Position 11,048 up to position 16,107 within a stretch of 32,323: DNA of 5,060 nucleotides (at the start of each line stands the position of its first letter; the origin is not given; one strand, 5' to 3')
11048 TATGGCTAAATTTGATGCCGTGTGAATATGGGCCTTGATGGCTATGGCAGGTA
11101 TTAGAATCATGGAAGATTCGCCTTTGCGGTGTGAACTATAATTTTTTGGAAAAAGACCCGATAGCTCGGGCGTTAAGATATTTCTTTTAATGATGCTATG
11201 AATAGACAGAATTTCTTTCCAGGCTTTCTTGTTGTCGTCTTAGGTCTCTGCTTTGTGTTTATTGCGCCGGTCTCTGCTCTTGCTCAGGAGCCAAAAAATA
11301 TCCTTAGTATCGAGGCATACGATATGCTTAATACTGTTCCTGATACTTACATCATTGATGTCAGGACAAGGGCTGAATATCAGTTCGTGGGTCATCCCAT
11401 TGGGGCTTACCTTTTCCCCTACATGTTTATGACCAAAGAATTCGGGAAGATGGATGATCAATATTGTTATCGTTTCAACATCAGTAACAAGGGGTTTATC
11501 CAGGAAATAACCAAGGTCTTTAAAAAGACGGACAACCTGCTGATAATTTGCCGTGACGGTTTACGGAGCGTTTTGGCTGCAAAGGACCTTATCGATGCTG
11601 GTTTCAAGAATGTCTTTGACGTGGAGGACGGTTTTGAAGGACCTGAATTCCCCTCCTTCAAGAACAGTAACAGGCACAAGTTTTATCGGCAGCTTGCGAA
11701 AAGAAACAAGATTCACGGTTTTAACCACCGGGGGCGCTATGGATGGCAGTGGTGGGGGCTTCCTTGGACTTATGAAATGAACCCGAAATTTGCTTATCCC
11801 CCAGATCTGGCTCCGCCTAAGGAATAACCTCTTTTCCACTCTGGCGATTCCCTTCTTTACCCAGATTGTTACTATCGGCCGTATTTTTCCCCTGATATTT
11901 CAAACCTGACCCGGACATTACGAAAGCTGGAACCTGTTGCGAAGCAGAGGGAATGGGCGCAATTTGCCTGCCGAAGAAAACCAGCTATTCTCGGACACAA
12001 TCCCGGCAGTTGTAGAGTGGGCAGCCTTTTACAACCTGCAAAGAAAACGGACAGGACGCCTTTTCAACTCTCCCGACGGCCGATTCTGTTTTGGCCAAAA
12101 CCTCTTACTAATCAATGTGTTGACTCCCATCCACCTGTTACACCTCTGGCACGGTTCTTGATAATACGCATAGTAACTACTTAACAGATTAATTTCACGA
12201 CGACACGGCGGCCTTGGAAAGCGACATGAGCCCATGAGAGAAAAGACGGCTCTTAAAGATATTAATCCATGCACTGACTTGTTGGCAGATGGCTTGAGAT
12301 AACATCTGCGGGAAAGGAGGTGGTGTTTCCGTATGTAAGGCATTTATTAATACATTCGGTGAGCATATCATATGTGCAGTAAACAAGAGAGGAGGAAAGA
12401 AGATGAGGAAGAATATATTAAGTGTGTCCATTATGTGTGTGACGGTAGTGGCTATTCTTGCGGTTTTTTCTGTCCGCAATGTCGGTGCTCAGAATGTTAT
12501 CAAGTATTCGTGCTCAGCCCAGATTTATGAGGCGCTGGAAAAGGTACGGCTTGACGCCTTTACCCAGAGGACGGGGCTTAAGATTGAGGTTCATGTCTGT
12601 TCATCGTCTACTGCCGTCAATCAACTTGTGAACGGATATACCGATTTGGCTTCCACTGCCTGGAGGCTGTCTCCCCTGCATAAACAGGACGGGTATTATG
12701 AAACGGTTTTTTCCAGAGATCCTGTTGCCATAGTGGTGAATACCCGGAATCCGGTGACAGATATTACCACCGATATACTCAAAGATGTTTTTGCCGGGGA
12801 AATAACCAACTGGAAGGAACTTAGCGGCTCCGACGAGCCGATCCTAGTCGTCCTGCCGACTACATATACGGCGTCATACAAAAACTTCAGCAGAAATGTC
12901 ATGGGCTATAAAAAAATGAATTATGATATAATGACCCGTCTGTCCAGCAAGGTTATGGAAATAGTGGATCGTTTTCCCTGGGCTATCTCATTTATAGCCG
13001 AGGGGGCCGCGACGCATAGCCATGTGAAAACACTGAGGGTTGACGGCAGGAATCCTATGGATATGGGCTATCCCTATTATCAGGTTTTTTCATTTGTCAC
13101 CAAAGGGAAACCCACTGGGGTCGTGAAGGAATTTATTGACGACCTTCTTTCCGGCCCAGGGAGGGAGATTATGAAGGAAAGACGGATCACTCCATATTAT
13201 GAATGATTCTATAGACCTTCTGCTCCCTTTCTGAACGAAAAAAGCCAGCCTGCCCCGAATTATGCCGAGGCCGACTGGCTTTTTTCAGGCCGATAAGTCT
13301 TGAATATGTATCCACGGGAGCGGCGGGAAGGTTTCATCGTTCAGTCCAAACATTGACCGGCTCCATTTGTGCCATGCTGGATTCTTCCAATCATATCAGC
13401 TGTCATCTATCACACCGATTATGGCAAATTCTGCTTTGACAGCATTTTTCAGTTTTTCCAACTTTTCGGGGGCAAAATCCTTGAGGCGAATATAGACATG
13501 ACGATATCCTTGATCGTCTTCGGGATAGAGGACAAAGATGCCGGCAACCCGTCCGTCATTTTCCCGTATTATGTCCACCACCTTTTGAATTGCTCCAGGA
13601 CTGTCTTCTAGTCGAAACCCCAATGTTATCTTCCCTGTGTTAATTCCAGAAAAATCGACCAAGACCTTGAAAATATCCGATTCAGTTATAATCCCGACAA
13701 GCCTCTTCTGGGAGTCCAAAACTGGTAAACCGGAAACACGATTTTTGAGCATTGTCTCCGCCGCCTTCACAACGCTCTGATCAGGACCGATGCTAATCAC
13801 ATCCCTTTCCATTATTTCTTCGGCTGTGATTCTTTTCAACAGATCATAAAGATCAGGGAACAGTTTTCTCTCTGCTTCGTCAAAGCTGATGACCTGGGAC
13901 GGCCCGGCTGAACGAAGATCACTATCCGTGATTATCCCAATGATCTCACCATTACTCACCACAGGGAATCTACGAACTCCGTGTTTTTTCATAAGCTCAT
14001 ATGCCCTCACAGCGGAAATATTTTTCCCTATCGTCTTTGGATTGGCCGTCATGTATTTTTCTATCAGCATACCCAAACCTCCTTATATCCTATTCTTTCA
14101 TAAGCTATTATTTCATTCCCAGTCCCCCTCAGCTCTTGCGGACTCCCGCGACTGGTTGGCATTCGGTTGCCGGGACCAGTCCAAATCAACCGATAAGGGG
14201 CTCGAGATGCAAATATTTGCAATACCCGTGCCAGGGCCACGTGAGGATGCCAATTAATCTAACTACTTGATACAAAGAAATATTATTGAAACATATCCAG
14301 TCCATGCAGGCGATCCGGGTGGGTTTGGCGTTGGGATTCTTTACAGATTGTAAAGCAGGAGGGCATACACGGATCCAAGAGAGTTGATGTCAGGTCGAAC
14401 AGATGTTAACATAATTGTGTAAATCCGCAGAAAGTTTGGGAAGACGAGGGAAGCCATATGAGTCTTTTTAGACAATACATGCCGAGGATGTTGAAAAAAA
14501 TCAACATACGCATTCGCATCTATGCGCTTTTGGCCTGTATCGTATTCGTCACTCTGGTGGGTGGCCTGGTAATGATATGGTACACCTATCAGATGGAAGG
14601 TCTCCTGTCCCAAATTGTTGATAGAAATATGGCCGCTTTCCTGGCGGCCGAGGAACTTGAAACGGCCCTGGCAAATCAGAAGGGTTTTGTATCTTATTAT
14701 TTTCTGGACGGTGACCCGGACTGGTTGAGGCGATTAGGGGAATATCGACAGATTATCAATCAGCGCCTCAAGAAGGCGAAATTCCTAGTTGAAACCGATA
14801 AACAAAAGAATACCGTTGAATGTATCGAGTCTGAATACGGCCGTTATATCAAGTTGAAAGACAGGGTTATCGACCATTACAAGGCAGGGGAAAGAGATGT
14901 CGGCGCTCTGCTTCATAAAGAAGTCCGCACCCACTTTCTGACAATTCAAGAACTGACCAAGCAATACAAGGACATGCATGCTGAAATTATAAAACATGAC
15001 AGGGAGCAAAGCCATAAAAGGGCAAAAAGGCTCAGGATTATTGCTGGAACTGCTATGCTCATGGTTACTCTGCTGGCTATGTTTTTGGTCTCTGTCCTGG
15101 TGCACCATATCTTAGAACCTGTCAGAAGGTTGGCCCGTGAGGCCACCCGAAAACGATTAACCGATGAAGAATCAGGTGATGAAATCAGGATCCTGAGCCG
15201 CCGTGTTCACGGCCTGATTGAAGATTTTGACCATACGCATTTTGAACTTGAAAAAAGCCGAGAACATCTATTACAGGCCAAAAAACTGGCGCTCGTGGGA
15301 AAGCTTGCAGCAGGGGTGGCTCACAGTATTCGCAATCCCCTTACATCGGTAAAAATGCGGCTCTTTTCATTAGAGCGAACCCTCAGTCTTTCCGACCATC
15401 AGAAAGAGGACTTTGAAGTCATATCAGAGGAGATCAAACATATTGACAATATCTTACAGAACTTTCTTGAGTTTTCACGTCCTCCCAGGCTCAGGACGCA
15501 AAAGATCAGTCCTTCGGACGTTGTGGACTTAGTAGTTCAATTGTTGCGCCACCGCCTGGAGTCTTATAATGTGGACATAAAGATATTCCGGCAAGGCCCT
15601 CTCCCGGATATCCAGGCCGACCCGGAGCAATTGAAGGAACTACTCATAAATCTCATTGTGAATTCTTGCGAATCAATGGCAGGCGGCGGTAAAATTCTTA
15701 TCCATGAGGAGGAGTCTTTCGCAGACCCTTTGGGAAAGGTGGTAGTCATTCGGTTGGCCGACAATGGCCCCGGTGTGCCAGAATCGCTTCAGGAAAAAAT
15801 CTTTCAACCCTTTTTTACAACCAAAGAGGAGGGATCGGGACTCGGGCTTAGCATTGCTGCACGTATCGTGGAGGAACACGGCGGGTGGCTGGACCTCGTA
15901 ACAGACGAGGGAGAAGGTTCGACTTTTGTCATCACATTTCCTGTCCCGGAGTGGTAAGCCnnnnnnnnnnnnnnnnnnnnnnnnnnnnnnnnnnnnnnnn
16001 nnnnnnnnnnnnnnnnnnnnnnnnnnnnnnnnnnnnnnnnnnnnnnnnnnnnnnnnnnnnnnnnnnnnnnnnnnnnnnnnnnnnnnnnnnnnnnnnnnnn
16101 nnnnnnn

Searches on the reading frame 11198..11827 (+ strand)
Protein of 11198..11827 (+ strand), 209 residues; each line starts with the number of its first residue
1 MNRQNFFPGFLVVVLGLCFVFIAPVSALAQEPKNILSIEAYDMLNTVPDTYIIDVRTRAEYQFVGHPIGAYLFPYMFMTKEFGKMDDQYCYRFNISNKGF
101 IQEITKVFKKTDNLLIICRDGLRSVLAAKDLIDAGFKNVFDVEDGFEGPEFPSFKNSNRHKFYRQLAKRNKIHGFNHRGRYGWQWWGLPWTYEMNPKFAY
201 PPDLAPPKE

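Call 39: search_protein_families(library=pfam, proteins=[window:11198-11827:+], max_evalue=0.00001)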
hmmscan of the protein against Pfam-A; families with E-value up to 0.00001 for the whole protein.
window:11198-11827:+ (209 aa): 1 family
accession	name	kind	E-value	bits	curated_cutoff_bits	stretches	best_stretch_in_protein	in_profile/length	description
PF00581.25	Rhodanese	-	1.4e-09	38.7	22.2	1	39-148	4-98/102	Rhodanese-like domain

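Call 61: search_protein_families(library=ncbifam, proteins=[window:11198-11827:+], max_evalue=0.00001)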
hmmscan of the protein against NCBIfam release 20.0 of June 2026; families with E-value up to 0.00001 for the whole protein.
window:11198-11827:+ (209 aa): 1 family
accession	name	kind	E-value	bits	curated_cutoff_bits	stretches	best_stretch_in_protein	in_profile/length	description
NF006444.0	PRK08762.1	equivalog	5.2e-06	25.3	449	0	105-147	63-105/387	molybdopterin-synthase adenylyltransferase MoeB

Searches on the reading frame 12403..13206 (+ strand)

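Call 40: search_protein_families(library=pfam, proteins=[window:12403-13206:+], max_evalue=0.00001)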
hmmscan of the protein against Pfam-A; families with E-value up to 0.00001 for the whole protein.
window:12403-13206:+ (267 aa): 2 families
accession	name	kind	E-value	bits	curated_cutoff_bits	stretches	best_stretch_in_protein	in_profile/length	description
PF12849.12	PBP_like_2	-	6.6e-23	82.3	27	1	29-246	6-261/267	PBP superfamily domain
PF13531.11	SBP_bac_11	-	8.6e-08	32.7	25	1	36-259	4-223/227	Bacterial extracellular solute-binding protein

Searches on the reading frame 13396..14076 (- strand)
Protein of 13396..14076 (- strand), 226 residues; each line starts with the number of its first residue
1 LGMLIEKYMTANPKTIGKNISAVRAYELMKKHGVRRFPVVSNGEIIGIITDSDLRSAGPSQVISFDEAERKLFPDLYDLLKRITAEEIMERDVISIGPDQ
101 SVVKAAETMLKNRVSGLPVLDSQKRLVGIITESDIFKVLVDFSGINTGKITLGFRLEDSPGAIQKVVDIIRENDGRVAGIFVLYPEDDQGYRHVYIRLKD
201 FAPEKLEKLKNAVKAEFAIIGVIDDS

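Call 40: search_protein_families(library=pfam, proteins=[window:13396-14076:-], max_evalue=0.00001)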
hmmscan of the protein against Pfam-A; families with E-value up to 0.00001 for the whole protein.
window:13396-14076:- (226 aa): 1 family
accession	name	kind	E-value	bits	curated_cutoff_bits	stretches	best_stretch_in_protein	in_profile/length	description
PF00571.33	CBS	-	1.5e-33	115.3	24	2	86-140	2-56/57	CBS domain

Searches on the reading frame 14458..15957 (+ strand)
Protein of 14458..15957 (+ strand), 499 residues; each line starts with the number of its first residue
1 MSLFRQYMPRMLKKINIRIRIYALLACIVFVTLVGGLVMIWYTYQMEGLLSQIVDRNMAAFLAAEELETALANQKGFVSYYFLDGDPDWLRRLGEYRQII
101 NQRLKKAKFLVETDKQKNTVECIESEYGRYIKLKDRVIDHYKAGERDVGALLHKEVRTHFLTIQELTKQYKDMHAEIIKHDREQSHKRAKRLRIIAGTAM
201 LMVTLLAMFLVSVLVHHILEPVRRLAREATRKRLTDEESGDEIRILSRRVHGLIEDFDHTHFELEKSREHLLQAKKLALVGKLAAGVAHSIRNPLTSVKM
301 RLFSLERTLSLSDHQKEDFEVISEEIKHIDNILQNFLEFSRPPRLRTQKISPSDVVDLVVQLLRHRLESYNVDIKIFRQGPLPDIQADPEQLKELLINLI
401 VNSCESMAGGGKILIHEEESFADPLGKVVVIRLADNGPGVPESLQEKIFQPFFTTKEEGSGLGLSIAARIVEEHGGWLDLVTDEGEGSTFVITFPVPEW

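Call 40: search_protein_families(library=pfam, proteins=[window:14458-15957:+], max_evalue=0.00001)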
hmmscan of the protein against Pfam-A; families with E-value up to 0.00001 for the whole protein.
window:14458-15957:+ (499 aa): 3 families
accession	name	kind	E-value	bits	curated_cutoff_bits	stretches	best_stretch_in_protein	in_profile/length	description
PF02518.31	HATPase_c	-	7.6e-24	84.7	26.4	1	388-497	2-110/111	Histidine kinase-, DNA gyrase B-, and HSP90-like ATPase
PF00512.31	HisKA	-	7.9e-14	51.9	26.9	1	281-341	3-62/66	His Kinase A (phospho-acceptor) domain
PF12729.13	4HB_MCP_1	-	1.8e-08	34.6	27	1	15-185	2-177/181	Four helix bundle sensory module for signal transduction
